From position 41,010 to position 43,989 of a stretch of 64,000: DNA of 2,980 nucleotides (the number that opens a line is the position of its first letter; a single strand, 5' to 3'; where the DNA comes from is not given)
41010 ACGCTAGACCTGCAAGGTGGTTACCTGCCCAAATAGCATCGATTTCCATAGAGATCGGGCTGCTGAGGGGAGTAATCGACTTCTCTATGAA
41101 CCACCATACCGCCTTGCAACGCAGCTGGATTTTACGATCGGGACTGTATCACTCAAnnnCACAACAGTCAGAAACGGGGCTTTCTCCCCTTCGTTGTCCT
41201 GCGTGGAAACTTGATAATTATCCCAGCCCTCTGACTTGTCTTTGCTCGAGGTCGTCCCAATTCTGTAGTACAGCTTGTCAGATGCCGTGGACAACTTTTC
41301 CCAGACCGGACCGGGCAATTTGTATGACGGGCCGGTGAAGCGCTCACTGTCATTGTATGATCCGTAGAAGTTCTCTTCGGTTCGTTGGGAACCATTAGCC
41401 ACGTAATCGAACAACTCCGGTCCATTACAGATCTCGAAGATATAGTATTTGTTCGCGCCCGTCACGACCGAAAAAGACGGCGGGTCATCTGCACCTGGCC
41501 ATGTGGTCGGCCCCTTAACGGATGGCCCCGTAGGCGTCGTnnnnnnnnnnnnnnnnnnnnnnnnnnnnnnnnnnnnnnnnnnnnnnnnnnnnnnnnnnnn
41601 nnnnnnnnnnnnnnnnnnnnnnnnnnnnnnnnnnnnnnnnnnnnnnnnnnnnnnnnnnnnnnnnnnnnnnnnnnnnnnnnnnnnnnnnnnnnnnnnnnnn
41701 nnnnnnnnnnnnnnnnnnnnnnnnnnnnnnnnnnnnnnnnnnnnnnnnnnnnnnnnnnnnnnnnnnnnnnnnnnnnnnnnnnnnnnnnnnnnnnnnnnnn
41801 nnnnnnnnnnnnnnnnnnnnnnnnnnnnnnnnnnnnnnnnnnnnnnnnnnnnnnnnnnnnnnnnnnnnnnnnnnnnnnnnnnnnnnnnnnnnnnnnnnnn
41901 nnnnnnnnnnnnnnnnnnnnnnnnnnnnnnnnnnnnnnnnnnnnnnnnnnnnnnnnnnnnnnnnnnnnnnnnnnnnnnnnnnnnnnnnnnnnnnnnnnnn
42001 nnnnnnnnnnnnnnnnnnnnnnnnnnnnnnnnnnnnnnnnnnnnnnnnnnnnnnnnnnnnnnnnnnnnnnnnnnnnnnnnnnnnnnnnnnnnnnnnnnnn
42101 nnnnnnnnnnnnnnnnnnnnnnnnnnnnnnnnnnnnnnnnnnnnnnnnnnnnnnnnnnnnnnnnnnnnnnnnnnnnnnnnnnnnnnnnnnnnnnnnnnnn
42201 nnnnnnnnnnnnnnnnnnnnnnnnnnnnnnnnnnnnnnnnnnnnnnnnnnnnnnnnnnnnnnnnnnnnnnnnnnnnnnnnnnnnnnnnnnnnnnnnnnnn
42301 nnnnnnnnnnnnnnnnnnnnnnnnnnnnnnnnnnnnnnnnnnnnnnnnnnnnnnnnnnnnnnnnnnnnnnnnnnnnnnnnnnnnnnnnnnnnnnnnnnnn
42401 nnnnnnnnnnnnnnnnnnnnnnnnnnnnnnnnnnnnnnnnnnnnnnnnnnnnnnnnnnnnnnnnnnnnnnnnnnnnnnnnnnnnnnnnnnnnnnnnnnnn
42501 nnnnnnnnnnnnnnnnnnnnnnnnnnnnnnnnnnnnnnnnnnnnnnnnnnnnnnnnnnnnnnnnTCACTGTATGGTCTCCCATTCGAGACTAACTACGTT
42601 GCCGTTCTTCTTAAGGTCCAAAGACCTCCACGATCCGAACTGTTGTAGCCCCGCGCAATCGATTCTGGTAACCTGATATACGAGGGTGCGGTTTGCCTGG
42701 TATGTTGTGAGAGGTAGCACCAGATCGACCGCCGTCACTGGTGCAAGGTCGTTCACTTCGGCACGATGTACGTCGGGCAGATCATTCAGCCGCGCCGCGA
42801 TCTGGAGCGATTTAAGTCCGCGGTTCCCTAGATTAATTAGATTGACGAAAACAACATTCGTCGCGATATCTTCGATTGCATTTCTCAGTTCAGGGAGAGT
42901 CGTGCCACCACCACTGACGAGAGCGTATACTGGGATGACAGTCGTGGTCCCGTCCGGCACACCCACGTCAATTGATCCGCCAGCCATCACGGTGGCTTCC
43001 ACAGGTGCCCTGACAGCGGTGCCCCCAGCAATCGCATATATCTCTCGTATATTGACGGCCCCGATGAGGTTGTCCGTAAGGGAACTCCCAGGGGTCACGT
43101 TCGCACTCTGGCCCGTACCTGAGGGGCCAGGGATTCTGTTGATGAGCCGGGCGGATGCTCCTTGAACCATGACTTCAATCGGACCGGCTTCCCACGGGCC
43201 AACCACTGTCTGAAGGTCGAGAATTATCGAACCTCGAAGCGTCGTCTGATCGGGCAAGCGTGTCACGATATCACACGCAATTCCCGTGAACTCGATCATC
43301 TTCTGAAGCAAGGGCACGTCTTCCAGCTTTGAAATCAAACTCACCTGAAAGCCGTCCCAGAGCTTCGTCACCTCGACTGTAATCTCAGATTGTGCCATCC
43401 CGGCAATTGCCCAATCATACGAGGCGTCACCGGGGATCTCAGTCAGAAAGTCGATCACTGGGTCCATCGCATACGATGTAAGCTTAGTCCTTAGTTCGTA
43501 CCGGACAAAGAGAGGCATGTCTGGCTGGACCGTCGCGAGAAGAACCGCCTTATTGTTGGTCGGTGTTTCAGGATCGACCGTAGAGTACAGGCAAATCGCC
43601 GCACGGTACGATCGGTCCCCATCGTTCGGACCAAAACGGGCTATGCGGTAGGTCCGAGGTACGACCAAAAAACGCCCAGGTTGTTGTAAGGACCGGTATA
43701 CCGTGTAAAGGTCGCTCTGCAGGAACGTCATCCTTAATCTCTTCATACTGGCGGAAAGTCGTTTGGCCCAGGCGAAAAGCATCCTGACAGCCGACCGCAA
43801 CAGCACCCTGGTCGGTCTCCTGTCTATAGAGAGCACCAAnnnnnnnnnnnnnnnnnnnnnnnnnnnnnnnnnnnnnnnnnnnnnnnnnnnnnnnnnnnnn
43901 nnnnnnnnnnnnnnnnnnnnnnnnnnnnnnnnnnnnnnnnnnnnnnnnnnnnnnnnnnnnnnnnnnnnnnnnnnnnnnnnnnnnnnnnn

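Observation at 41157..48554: Minus-strand operon of three large family-less proteins ending in a caspase-like protease: candidate undescribed protease-linked conflict system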

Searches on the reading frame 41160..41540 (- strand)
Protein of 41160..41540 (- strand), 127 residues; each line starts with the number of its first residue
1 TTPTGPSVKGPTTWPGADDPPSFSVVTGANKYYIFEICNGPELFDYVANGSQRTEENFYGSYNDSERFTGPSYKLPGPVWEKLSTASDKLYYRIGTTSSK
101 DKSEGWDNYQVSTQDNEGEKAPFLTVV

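Call 85: search_solved_structures(query=A6, max_evalue=10)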
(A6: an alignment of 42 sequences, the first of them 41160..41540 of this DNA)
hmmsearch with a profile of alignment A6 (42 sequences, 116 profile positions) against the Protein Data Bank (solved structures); distinct sequences matched with E-value up to 10: 0.

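Call 86: search_protein_families(library=pfam, proteins=[window:41160-41540:-], max_evalue=1)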
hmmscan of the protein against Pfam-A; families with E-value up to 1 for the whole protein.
window:41160-41540:- (127 aa): 0 families

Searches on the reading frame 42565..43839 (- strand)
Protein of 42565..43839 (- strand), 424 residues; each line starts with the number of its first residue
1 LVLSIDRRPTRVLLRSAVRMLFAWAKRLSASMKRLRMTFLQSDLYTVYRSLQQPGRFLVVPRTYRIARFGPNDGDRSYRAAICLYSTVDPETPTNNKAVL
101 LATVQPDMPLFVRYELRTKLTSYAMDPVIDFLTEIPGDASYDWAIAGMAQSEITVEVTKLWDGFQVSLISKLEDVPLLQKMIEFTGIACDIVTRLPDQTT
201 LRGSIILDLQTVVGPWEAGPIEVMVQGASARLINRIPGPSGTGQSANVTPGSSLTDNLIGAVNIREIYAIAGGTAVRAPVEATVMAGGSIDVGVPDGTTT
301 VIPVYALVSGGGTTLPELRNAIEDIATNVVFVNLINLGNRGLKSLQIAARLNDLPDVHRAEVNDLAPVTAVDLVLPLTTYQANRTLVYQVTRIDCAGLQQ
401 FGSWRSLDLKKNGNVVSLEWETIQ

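Call 6: search_protein_families(library=pfam, proteins=[window:42565-43839:-], max_evalue=1)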
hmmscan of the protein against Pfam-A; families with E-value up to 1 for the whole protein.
window:42565-43839:- (424 aa): 1 family
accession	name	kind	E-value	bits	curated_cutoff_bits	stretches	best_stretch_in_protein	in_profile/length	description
PF13466.11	STAS_2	-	0.22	12.2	29.2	0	16-42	42-68/80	STAS domain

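Call 7: search_protein_families(library=padloc, proteins=[window:42565-43839:-], max_evalue=1)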
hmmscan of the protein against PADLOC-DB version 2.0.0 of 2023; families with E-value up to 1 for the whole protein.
window:42565-43839:- (424 aa): 0 families

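Call 8: search_protein_families(library=ncbifam, proteins=[window:42565-43839:-], max_evalue=1)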
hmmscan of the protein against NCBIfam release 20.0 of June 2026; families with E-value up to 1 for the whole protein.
window:42565-43839:- (424 aa): 0 families
